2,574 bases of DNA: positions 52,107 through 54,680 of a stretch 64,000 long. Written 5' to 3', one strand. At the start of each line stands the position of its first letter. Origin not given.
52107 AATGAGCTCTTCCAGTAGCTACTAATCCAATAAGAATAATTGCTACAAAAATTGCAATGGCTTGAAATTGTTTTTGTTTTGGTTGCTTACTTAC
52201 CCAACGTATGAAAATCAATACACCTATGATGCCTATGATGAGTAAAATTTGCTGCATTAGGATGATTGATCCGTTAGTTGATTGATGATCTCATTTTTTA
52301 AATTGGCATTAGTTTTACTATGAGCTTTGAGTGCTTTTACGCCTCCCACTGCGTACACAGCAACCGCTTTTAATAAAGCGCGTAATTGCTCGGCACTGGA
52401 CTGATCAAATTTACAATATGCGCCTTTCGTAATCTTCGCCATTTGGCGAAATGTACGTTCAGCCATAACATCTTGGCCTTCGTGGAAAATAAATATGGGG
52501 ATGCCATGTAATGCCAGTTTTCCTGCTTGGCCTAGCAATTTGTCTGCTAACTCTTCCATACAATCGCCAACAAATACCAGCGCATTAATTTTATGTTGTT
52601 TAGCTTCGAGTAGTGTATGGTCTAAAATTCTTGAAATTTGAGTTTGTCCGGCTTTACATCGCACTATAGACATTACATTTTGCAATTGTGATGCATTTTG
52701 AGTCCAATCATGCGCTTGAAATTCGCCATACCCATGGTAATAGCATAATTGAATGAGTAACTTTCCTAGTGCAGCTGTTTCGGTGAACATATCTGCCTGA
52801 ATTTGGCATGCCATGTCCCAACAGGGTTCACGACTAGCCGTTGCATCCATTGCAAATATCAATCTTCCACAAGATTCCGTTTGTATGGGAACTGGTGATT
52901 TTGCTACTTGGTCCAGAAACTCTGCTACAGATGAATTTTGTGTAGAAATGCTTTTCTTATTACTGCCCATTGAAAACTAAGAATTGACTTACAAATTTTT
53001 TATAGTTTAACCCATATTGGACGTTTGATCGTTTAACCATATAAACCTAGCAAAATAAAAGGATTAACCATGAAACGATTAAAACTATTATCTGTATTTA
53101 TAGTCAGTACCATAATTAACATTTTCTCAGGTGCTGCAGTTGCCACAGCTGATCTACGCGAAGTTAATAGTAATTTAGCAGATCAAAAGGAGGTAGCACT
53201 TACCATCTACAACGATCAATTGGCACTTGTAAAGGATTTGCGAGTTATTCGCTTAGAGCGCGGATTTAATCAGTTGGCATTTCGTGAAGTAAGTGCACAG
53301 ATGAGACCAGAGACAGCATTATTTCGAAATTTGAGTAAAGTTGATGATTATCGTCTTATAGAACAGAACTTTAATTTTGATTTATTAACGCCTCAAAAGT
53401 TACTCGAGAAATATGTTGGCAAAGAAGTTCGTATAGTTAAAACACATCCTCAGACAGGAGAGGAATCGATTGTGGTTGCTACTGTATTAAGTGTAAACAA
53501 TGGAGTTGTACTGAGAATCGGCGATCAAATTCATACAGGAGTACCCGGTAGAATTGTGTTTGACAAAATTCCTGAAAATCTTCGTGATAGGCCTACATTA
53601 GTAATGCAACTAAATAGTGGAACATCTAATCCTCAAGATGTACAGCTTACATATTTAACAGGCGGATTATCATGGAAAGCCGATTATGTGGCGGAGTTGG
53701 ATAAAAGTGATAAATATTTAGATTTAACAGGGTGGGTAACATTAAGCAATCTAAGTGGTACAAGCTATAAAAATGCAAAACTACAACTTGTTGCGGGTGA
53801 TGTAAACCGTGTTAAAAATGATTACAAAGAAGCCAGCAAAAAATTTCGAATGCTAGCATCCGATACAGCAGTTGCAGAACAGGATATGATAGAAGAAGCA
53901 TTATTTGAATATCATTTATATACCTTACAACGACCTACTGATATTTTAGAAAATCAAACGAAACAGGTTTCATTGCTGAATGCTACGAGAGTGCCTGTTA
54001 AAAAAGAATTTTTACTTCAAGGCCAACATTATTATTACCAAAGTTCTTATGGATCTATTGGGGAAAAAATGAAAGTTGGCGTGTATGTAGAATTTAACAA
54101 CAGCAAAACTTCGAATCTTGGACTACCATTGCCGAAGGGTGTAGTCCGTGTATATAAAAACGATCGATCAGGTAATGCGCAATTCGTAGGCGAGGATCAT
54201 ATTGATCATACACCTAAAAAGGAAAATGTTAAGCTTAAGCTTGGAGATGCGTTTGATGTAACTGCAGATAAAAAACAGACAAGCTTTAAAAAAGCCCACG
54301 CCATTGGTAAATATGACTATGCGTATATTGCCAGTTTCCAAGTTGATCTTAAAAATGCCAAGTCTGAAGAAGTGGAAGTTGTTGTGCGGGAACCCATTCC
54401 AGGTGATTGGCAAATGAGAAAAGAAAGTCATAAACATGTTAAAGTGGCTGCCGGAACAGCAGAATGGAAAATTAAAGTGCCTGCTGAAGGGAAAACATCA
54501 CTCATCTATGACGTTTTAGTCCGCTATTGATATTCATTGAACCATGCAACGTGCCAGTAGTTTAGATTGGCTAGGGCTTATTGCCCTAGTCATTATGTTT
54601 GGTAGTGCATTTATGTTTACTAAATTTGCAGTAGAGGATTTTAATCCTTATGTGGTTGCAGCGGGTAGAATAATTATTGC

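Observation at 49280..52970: Translationally coupled three-gene operon: small vWA protein, membrane J-domain (DjlA-like) protein, and NorD/CbbO-like 746-aa vWA protein, with no MoxR ATPase partner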

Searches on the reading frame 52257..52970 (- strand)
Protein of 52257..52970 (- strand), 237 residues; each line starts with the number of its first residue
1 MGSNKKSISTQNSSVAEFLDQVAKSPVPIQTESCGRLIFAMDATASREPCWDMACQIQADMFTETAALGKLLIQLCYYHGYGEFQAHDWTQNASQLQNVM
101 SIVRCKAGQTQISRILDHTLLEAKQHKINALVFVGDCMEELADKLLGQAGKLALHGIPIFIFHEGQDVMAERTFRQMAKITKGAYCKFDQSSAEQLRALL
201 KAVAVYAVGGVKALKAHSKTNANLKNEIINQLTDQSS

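Call 4: search_protein_families(library=pfam, proteins=[window:52257-52970:-], max_evalue=0.1)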
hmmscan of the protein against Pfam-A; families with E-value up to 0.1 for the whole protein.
window:52257-52970:- (237 aa): 2 families
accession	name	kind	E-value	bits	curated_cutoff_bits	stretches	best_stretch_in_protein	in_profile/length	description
PF08289.16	Flu_M1_C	-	0.0076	16.9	22.3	0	161-235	16-84/97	Influenza Matrix protein (M1) C-terminal domain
PF05698.19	Trigger_C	-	0.02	15.4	22.7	0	138-205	22-91/162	Bacterial trigger factor protein (TF) C-terminus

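Call 5: search_protein_families(library=ncbifam, proteins=[window:52257-52970:-], max_evalue=0.1)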
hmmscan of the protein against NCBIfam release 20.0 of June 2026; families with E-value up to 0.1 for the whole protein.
window:52257-52970:- (237 aa): 0 families

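Call 11: find_homologous_proteins(query=window:52257-52970:-)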
Query window:52257-52970:- (237 aa): 5514 proteins with E <= 0.001 among 5845 candidates; the best 120 are listed.
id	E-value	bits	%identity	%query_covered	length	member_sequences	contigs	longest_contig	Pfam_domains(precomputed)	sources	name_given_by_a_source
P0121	7.9e-153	524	100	100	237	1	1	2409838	-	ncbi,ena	-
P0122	5.3e-108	378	72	99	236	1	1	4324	-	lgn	-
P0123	5.1e-107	375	69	94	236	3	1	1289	-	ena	-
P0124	5.5e-107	375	72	99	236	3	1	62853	-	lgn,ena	-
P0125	2.0e-106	373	71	100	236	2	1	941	-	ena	-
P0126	3.7e-106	372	70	94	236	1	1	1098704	-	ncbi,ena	-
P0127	5.7e-106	371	70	94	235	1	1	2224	-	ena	-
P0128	1.2e-105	370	70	100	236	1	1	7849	-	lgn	-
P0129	3.4e-105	369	71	99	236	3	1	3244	-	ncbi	-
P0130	5.2e-105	368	71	100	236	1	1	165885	-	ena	-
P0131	5.9e-105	368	72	98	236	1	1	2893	-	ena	-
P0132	2.6e-103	363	70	94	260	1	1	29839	-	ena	-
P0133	4.6e-103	362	69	100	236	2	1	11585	-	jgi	-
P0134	7.0e-103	361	69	100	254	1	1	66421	-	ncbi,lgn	-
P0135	2.5e-101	356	66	100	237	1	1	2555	-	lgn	-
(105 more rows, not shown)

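Call 13: search_solved_structures(query=window:52257-52970:-, max_evalue=10)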
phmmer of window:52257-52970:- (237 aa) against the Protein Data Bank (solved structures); distinct sequences matched with E-value up to 10: 23.
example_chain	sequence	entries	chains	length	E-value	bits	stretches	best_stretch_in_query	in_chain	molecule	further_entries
1tht_A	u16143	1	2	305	0.045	17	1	121-188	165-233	THIOESTERASE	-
5gho_A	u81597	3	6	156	0.21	14.8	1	46-89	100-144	7,8-dihydro-8-oxoguanine triphosphatase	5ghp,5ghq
5ghm_A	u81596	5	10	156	0.22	14.7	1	46-89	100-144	7,8-dihydro-8-oxoguanine triphosphatase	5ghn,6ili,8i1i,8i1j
6aa3_A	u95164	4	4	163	0.26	14.5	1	46-90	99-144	7,8-dihydro-8-oxoguanine triphosphatase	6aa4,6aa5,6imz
6jvo_A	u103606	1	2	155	0.29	14.3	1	46-89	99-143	7,8-dihydro-8-oxoguanine triphosphatase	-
6glt_A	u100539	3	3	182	0.29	14.3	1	47-89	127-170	7,8-dihydro-8-oxoguanine triphosphatase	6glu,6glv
5ghi_A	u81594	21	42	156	0.3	14.3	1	46-89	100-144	7,8-dihydro-8-oxoguanine triphosphatase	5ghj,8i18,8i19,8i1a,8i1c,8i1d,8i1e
1iry_A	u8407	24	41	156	0.3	14.3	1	46-89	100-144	hMTH1 | 7,8-dihydro-8-oxoguanine triphosphatase | Oxidized purine nucleoside triphosphate hydrolase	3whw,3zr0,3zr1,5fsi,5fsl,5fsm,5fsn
7n03_A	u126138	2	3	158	0.3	14.2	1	46-89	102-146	7,8-dihydro-8-oxoguanine triphosphatase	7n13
4c9w_A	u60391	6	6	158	0.3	14.2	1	46-89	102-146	7,8-DIHYDRO-8-OXOGUANINE TRIPHOSPHATASE | Isoform p26 of Oxidized purine nucleoside triphosphate hydrolase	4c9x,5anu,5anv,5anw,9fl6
4n1t_A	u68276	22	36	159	0.31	14.2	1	46-89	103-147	7,8-dihydro-8-oxoguanine triphosphatase | Oxidized purine nucleoside triphosphate hydrolase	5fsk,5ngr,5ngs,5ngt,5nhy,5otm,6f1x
4n1u_A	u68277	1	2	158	0.32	14.2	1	46-89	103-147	7,8-dihydro-8-oxoguanine triphosphatase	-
7esf_A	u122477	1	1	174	0.37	14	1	47-89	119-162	7,8-dihydro-8-oxoguanine triphosphatase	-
5ans_A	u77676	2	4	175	0.38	13.9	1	47-89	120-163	7,8-DIHYDRO-8-OXOGUANINE TRIPHOSPHATASE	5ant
3q93_A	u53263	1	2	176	0.38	13.9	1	47-89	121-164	7,8-dihydro-8-oxoguanine triphosphatase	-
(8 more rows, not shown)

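Call 16: find_related_loci(query=A1, collection=genome_contigs, flank=8000)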
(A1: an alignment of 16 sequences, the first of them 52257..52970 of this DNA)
Query A1 (237 aa) in genome_contigs; peptide patterns used: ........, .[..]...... (x = any residue, [..] = any of these).
600 stretches matched a pattern (row limit reached: there are more); 568 encode a relative of the query (tblastn E <= 1e-3); the best 80 are kept; 80 distinct loci.
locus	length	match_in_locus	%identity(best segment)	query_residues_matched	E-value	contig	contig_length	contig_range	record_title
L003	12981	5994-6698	71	3-237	1e-113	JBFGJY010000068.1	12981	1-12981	MAG: Gammaproteobacteria bacterium isolate Mix_sand03.2021.01.D.33 k141_1393104_length_12981_cov_11.0845, whole genome s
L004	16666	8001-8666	70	15-236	1e-109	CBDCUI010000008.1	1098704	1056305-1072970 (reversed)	MAG: Gammaproteobacteria bacterium isolate 743376f1-14b3-4e29-811e-3c2fa12b1d83 genome assembly, contig: contig_8, whole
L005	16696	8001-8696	68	6-237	2e-109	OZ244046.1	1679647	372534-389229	MAG: Gammaproteobacteria bacterium isolate ff55764a-aadf-4709-b722-887e21b4041b genome assembly, chromosome: 1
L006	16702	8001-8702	68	3-236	1e-108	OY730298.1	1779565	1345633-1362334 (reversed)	MAG: Gammaproteobacteria bacterium isolate 9046ec62-a693-4557-b78b-a5c5e54d733b genome assembly, chromosome: 1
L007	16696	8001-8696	57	1-232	2e-84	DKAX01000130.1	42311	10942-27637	MAG TPA_asm: Proteobacteria bacterium UBA6915 UBA6915_contig_9313, whole genome shotgun sequence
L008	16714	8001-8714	54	1-236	7e-83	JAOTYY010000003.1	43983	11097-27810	MAG: Gammaproteobacteria bacterium isolate 21_Jan_SF_Bin59 21_Jan_SF_Bin59_scaffold_383_c1, whole genome shotgun sequenc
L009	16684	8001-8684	53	4-235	9e-82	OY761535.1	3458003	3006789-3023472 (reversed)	MAG: Arenicellales bacterium isolate 84d41cb1-8764-43d3-92a7-53f72595dab7 genome assembly, chromosome: 1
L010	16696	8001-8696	55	1-232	2e-81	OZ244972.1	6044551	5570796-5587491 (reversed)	MAG: Rhodospirillales bacterium isolate 53a8b895-f9c6-4de1-8451-65e20c47fd72 genome assembly, chromosome: 1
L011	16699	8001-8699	53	1-237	2e-80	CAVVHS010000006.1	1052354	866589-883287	MAG: uncultured Gammaproteobacteria bacterium isolate MFD02832.bin.1.93 genome assembly, contig: contig_2405, whole geno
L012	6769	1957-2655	54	1-237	4e-80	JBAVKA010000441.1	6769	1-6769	MAG: Gammaproteobacteria bacterium isolate MFD05464_ilm_asm_bin16 k127_150581, whole genome shotgun sequence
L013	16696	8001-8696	53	1-232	5e-80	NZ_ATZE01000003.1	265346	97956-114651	Sedimenticola selenatireducens DSM 17993 A3GODRAFT_scaffold_2.3_C, whole genome shotgun sequence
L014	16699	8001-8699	52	1-233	2e-79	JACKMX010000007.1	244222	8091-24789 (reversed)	MAG: Chromatiaceae bacterium isolate HK-STAS-PROT-129 HK-STAS-PROT-129_7, whole genome shotgun sequence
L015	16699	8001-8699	54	1-237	2e-79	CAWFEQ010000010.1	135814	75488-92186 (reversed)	MAG: uncultured Gammaproteobacteria bacterium isolate MFD05684.bin.1.219 genome assembly, contig: contig_33281, whole ge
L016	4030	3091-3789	51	6-236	2e-79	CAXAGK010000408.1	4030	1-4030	MAG TPA_asm: uncultured Rickettsiales bacterium isolate ERR3525245_concoct_9 genome assembly, contig: ERZ22156890.26009,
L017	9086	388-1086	54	1-237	5e-79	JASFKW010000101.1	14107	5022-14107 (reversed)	MAG: Gammaproteobacteria bacterium isolate D0817M02metaG_Bin_8 D0817M02metaG_FD_scaffold_1381_c1, whole genome shotgun s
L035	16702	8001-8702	52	1-232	2e-77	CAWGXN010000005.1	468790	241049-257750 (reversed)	MAG: uncultured Alphaproteobacteria bacterium isolate MFD01721.bin.2.6 genome assembly, contig: contig_3786, whole genom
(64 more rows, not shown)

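Call 20: search_protein_families(library=pfam, proteins=[L010:9746-10660:+, L010:10685-12016:+, L010:12032-13453:+, L010:4959-7064:+, L009:5300-7948:+, L009:9435-10646:+, L010:7046-7939:+, L035:4752-5843:+, L009:11991-12629:+], max_evalue=0.00001)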
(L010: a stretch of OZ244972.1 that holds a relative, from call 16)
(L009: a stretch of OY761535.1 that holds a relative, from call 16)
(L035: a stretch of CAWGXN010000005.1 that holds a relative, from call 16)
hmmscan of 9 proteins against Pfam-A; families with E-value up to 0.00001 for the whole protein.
L010:9746-10660:+ (304 aa): 2 families
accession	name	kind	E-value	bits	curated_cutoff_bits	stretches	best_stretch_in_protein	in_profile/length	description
PF00483.29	NTP_transferase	-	1.5e-28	100.5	21.2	1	15-272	6-241/245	Nucleotidyl transferase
PF12804.13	NTP_transf_3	-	4.6e-08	33.8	27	1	15-165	5-122/160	MobA-like NTP transferase domain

L010:10685-12016:+ (443 aa): 3 families
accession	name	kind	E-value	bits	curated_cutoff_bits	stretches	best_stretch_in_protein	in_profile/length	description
PF03721.20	UDPG_MGDP_dh_N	-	1.3e-63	214.5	27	1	1-184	1-187/187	UDP-glucose/GDP-mannose dehydrogenase family, NAD binding domain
PF00984.24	UDPG_MGDP_dh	-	1.4e-39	134.5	25.4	1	201-293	1-93/94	UDP-glucose/GDP-mannose dehydrogenase family, central domain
PF03720.21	UDPG_MGDP_dh_C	-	1.5e-35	122.1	30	1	317-420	1-103/103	UDP-glucose/GDP-mannose dehydrogenase family, UDP binding domain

L010:12032-13453:+ (473 aa): 4 families
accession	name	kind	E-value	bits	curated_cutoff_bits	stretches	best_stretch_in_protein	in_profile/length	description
PF02878.22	PGM_PMM_I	-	2.9e-33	114.9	22.5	1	24-140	4-122/138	Phosphoglucomutase/phosphomannomutase, alpha/beta/alpha domain I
PF02879.22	PGM_PMM_II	-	7.2e-22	78.3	29.3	1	168-265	2-103/103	Phosphoglucomutase/phosphomannomutase, alpha/beta/alpha domain II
PF02880.22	PGM_PMM_III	-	7.4e-22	78.1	20.7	1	269-378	1-112/115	Phosphoglucomutase/phosphomannomutase, alpha/beta/alpha domain III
PF00408.26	PGM_PMM_IV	-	3.9e-14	52.9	23.1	1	385-460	1-67/68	Phosphoglucomutase/phosphomannomutase, C-terminal domain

L010:4959-7064:+ (701 aa): 3 families
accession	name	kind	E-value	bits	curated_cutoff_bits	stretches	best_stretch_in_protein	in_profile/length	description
PF00384.28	Molybdopterin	-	2.1e-40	139.3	24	1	77-490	1-352/353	Molybdopterin oxidoreductase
PF01568.27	Molydop_binding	-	3.1e-19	69.5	26.8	1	585-694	1-109/110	Molydopterin dinucleotide binding domain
PF04879.21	Molybdop_Fe4S4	-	4.3e-07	30.2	22.7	1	21-74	4-55/55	Molybdopterin oxidoreductase Fe4S4 domain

L009:5300-7948:+ (882 aa): 4 families
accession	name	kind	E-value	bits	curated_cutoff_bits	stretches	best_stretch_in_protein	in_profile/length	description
PF17432.8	DUF3458_C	-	9.2e-104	347.7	24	1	557-878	1-320/320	Domain of unknown function (DUF3458_C) ARM repeats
PF01433.26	Peptidase_M1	-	7.8e-52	176.5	27.7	1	231-444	2-218/218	Peptidase family M1 domain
PF11940.14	DUF3458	-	1.8e-24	86.4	28.6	1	449-553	1-94/95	Domain of unknown function (DUF3458) Ig-like fold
PF17900.6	Peptidase_M1_N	-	2.1e-13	51.2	25.8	1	120-191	117-186/186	Peptidase M1 N-terminal domain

L009:9435-10646:+ (403 aa): 0 families

L010:7046-7939:+ (297 aa): 4 families
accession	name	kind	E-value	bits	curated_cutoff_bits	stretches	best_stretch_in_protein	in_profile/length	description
PF09140.17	MipZ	-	9.9e-110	366.4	20.7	1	16-276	1-261/262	ATPase MipZ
PF13614.12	AAA_31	-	5.8e-14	52.9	27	1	17-60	3-45/177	AAA domain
PF01656.29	CbiA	-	1.4e-08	35.2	25.4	1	18-167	1-54/125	CobQ/CobB/MinD/ParA nucleotide binding domain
PF10609.15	ParA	-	1.5e-06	28.3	27.1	1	17-65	5-53/246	NUBPL iron-transfer P-loop NTPase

L035:4752-5843:+ (363 aa): 0 families

L009:11991-12629:+ (212 aa): 5 families
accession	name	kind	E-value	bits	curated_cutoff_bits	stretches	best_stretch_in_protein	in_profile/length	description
PF02798.26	GST_N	-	4.1e-11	43.5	20.9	1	6-85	2-76/76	Glutathione S-transferase, N-terminal domain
PF13409.12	GST_N_2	-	5.3e-09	37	25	1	15-84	3-68/70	Glutathione S-transferase, N-terminal domain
PF13417.12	GST_N_3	-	1e-08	35.8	22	1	14-88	6-72/75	Glutathione S-transferase, N-terminal domain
PF00043.30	GST_C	-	2.3e-07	31.4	20.7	1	142-200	32-93/93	Glutathione S-transferase, C-terminal domain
PF13410.11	GST_C_2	-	9.5e-07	29.3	24.9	1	132-194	2-68/69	Glutathione S-transferase, C-terminal domain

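Call 41: predict_structure(alignment_id=A1)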
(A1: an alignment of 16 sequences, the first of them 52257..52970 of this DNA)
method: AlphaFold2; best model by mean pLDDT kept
length: 237 residues; sequences in the alignment: 16
mean_pLDDT: 79.7   pTM: 0.78
mean pLDDT of the five models: 79.7, 74.1, 74.0, 73.6, 73.3
residues with pLDDT >= 90: 80; 70-90: 98; 50-70: 44; < 50: 15
segments of 3 or more residues with pLDDT < 50: 1-11, 29-31
pLDDT, mean of each block of 10 residues (from residue 1): 44 62 56 79 61 75 73 87 88 83 73 94 94 88 96 96 89 95 88 81 88 83 68 66
secondary structure, 60 per line:
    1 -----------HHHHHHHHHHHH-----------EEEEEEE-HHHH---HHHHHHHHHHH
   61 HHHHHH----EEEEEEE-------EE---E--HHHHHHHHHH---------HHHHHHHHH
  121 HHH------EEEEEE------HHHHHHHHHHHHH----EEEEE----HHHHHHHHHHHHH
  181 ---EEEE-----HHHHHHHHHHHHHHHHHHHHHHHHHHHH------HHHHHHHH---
elements in order: H12-23 E35-41 H43-46 H50-66 E71-77 H93-102 H112-123 E130-135 H142-154 E159-163 H168-180 E184-187 H193-220 H227-234

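Call 45: fold_search(model_id=the predicted structure, library=pdb)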
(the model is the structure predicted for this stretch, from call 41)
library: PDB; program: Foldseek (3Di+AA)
matches with E <= 10: 1057; with E <= 0.001: 189
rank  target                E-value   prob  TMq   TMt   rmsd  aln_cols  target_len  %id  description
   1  8pfd_B                9.0e-07  1.00  0.58  0.72   3.0       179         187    9  Crystal structure of binary complex between Aster yellows witches'-broom phytoplasma effector SAP05 and the von Willeb (released 2023-07-05)
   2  8j4a_B                9.0e-07  1.00  0.56  0.68   3.2       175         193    9  Crystal structure of OY phytoplasma SAP05 in complex with AtRPN10 (released 2024-02-28)
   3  8jtk_B                1.9e-06  1.00  0.57  0.68   3.5       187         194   10  Structure of AYWB phytoplasma SAP05 recognizing AtRpn10 (released 2023-07-19)
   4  3jbr_F                5.8e-06  1.00  0.48  0.16   5.9       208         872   12  Cryo-EM structure of the rabbit voltage-gated calcium channel Cav1.1 complex at 4.2 angstrom (released 2015-12-30)
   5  2x5n                  6.1e-06  1.00  0.54  0.66   3.7       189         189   11  Crystal Structure of the SpRpn10 VWA domain (released 2010-08-25)
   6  7o4l_6                6.1e-06  1.00  0.55  0.36  12.2       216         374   13  Yeast TFIIH in the expanded state within the pre-initiation complex (released 2021-06-16)
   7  7eow_A                6.5e-06  1.00  0.57  0.66   6.8       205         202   16  High-resolution structure of vWF A1 domain in complex with caplacizumab, the first nanobody-based medicine (released 2021-07-07)
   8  8s05_A                7.7e-06  1.00  0.55  0.36   3.3       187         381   19  ArnAB complex an archaeal ortholog of the Sec23/24 core motif (released 2025-10-29)
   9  8ebs_E                8.7e-06  1.00  0.57  0.39   3.3       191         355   12  Initial DNA-lesion (Cy5) binding by XPC and TFIIH (released 2023-04-19)
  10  4c2b_C                9.2e-06  1.00  0.54  0.63   3.6       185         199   14  Crystal Structure of High-Affinity von Willebrand Factor A1 domain with Disulfide Mutation in Complex with High Affini (released 2014-01-08)
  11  7o4i_6                9.8e-06  1.00  0.58  0.40  12.2       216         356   14  Yeast RNA polymerase II transcription pre-initiation complex with initial transcription bubble (released 2021-06-16)
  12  9a88_D                1.2e-05  1.00  0.51  0.34  18.6       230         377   14  Structure of the pre-incision complex in nucleotide excision repair   (released 2024-10-09)
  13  5hgj_B                1.3e-05  1.00  0.59  0.70   3.5       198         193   13  Structure of integrin alpha1beta1 and alpha2beta1 I-domains explain differential calcium-mediated ligand recognition (released 2017-04-12)
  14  1oak_A                1.3e-05  1.00  0.58  0.69   3.3       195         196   14  CRYSTAL STRUCTURE OF THE VON WILLEBRAND FACTOR (VWF) A1 DOMAIN IN COMPLEX WITH THE FUNCTION BLOCKING NMC-4 FAB (released 1998-10-21)
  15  1sq0_A                1.3e-05  1.00  0.58  0.68   3.6       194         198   15  Crystal Structure of the Complex of the Wild-type Von Willebrand Factor A1 domain and Glycoprotein Ib alpha at 2.6 Ang (released 2004-04-13)
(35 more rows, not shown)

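Call 74: search_protein_families(library=padloc, proteins=[window:52257-52970:-], max_evalue=0.01)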
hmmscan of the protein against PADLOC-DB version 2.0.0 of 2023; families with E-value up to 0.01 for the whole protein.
window:52257-52970:- (237 aa): 0 families

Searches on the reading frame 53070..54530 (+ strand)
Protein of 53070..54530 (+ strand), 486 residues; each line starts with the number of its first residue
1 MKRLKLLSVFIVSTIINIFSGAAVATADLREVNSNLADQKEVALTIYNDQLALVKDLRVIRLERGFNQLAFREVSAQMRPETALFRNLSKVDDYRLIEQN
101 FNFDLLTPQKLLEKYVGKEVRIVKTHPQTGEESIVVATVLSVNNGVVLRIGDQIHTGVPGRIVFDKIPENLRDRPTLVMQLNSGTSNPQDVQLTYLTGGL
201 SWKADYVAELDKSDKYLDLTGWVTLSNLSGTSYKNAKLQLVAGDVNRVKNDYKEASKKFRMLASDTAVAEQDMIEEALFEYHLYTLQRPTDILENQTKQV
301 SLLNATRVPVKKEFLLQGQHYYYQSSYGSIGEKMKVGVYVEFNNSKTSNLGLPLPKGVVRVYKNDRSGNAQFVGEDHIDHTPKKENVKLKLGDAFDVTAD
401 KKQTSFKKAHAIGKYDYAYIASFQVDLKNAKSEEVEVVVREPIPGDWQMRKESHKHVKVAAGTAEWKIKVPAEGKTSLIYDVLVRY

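Call 24: search_protein_families(library=pfam, proteins=[window:53070-54530:+], max_evalue=0.00001)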
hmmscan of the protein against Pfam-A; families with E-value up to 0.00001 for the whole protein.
window:53070-54530:+ (486 aa): 1 family
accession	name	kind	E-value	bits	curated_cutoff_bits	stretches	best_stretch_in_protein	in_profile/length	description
PF13598.12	DUF4139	-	2.1e-11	44.4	31.8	1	191-486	1-203/205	Domain of unknown function (DUF4139)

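Call 104: search_protein_families(library=ncbifam, proteins=[window:53070-54530:+], max_evalue=0.00001)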
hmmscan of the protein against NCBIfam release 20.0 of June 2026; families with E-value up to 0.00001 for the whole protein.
window:53070-54530:+ (486 aa): 1 family
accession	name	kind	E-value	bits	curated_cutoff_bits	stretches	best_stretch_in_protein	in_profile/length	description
TIGR02231.1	TIGR02231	subfamily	2.8e-09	36.2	112.6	0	338-485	366-516/524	mucoidy inhibitor MuiA family protein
